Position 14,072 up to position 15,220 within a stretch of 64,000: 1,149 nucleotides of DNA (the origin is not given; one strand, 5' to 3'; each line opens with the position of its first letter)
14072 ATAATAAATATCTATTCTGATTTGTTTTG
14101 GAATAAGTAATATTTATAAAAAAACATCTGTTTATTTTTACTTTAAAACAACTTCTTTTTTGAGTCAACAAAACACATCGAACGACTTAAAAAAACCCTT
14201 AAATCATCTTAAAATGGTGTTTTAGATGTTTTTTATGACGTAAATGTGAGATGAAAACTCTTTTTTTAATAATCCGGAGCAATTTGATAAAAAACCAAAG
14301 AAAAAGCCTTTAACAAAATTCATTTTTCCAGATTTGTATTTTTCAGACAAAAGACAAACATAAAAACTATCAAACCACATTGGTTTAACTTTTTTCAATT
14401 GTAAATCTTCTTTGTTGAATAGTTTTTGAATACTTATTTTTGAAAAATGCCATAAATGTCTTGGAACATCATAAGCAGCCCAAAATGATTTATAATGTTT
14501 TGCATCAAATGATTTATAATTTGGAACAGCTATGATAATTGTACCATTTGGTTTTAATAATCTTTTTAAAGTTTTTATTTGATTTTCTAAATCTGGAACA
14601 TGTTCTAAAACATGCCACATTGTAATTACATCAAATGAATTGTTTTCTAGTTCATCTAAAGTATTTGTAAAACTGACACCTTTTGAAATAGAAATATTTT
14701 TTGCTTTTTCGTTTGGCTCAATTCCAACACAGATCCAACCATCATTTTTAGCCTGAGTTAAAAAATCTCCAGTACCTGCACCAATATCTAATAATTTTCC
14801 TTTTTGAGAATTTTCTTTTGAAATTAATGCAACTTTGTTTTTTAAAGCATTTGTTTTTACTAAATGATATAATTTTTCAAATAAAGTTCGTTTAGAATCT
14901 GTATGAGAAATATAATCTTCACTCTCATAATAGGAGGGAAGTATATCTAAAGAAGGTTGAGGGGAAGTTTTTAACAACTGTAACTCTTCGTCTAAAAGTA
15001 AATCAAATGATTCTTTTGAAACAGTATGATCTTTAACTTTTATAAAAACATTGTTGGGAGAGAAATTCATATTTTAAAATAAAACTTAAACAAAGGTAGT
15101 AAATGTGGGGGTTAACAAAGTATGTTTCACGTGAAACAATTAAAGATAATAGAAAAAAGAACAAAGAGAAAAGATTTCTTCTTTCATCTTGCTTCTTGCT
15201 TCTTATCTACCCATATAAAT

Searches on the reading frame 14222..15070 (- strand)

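Call 63: search_protein_families(library=pfam, proteins=[window:14222-15070:-], max_evalue=0.001)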
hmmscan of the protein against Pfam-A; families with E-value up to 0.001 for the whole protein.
window:14222-15070:- (282 aa): 8 families
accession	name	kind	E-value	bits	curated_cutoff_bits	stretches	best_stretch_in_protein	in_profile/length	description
PF13489.12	Methyltransf_23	-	2e-27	96.4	27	1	75-225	8-161/164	Methyltransferase domain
PF08241.18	Methyltransf_11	-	5.6e-14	53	21.2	1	94-180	1-95/95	Methyltransferase domain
PF08242.18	Methyltransf_12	-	3.1e-13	50.7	30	1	94-178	1-98/98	Methyltransferase domain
PF13847.12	Methyltransf_31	-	7.8e-12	45.5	27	1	90-187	4-117/145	Methyltransferase domain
PF13649.12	Methyltransf_25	-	1.1e-08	36.1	27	1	94-176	2-97/97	Methyltransferase domain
PF07021.18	MetW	-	2e-06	28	21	1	88-189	12-116/193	Methionine biosynthesis protein MetW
PF01209.24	Ubie_methyltran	-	3e-05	23.9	20.1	1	121-180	90-151/233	ubiE/COQ5 methyltransferase family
PF05219.18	DREV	-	0.00083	19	26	0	87-182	90-188/265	DREV methyltransferase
